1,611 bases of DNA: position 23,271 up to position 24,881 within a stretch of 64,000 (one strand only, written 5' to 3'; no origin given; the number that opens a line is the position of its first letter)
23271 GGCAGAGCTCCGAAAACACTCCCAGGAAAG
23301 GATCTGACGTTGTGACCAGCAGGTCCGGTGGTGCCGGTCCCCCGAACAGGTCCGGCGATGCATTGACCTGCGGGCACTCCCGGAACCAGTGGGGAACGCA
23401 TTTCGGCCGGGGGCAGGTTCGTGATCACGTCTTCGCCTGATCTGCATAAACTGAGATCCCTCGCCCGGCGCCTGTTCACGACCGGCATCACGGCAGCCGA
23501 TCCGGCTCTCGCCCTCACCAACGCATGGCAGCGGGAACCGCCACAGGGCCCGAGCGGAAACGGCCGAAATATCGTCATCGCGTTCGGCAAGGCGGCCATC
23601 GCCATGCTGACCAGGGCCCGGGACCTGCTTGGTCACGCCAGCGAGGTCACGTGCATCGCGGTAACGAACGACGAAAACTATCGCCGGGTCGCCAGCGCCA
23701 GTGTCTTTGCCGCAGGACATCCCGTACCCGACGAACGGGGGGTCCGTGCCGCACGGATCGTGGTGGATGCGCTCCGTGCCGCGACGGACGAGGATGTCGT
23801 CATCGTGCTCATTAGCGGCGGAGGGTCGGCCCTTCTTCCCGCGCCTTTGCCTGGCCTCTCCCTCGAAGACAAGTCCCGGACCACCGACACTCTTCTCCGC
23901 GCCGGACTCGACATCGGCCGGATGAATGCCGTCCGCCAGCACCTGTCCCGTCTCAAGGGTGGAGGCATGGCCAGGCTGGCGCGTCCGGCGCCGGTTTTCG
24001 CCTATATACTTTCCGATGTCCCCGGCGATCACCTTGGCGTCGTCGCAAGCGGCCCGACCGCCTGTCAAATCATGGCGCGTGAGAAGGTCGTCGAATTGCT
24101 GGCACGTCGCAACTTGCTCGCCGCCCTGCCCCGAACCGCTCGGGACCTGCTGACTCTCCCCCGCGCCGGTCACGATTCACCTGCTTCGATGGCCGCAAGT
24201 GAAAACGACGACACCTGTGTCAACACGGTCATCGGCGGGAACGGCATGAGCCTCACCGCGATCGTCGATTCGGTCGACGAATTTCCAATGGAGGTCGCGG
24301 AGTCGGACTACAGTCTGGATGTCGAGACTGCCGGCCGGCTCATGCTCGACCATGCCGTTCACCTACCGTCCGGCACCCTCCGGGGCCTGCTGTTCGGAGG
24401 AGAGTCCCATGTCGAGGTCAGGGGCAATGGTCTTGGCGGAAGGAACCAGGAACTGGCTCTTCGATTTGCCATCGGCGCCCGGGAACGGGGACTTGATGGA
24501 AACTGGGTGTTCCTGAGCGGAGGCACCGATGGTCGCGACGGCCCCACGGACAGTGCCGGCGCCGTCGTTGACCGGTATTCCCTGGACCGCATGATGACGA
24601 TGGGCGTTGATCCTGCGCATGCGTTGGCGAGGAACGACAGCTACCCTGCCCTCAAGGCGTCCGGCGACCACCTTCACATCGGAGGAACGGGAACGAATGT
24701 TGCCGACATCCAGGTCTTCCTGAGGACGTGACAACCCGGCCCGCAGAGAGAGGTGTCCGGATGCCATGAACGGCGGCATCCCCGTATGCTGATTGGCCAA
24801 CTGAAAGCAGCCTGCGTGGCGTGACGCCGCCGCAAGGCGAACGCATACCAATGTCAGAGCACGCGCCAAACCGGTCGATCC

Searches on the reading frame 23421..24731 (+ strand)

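Call 48: search_protein_families(library=pfam, proteins=[window:23421-24731:+], max_evalue=0.00001)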
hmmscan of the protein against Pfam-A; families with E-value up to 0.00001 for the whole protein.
window:23421-24731:+ (436 aa): 2 families
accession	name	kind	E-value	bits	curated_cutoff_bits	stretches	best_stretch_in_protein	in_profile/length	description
PF13660.11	DUF4147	-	3.7e-67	226.6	23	1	15-244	2-233/234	Domain of unknown function (DUF4147)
PF05161.18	MOFRL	-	2.2e-33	115.1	28.3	1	323-429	3-106/106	MOFRL family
